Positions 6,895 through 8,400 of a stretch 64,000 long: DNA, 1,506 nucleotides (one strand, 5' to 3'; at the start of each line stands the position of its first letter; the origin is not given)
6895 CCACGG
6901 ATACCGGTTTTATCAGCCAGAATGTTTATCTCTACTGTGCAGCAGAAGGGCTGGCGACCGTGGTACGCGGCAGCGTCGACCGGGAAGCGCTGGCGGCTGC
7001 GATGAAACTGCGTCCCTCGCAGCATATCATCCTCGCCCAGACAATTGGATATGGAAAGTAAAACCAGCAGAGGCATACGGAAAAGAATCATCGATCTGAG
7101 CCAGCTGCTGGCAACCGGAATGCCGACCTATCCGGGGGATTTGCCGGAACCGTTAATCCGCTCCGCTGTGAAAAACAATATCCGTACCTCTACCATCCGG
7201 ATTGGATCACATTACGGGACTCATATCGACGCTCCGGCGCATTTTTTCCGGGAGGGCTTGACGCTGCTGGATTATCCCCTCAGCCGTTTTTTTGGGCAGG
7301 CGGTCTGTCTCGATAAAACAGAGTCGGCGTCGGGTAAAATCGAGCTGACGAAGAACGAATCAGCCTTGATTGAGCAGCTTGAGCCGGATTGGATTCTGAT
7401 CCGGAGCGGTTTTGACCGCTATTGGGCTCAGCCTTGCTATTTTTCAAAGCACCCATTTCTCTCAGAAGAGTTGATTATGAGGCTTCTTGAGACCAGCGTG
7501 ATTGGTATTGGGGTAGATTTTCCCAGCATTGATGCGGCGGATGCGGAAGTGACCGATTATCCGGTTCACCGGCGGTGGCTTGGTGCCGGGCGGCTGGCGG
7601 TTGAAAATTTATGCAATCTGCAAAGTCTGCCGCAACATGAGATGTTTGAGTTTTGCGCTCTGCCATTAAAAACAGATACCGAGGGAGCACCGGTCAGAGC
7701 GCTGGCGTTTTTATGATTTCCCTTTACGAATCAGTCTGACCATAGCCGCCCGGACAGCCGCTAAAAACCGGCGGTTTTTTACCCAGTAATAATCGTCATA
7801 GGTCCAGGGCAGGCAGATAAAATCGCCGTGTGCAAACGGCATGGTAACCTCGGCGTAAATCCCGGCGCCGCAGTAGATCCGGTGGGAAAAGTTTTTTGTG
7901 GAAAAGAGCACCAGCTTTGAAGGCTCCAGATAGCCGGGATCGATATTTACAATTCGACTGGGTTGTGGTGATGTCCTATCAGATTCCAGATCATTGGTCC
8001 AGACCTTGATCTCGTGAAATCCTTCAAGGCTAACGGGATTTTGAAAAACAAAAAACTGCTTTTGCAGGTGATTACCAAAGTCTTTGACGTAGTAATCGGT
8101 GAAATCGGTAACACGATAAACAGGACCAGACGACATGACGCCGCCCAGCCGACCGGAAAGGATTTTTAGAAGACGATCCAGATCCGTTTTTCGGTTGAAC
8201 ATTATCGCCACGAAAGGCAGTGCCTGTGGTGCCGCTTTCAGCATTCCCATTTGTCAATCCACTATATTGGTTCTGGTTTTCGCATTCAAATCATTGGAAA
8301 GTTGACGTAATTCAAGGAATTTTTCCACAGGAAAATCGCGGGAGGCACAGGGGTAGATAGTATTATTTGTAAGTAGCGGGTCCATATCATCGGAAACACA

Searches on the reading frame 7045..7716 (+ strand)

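Call 33: search_protein_families(library=pfam, proteins=[window:7045-7716:+], max_evalue=0.000001)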
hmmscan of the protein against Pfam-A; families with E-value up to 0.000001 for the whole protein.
window:7045-7716:+ (223 aa): 1 family
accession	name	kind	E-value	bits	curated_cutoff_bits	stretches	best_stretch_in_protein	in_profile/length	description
PF04199.19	Cyclase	-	6.3e-27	95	23.1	1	16-164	1-142/142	Putative cyclase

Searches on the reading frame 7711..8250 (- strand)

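Call 33: search_protein_families(library=pfam, proteins=[window:7711-8250:-], max_evalue=0.000001)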
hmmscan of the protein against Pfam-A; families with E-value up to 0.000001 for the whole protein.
window:7711-8250:- (179 aa): 1 family
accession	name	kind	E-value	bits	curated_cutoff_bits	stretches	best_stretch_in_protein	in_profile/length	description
PF14385.11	DUF4416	-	4.2e-41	141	27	1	10-168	3-160/162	Domain of unknown function (DUF4416)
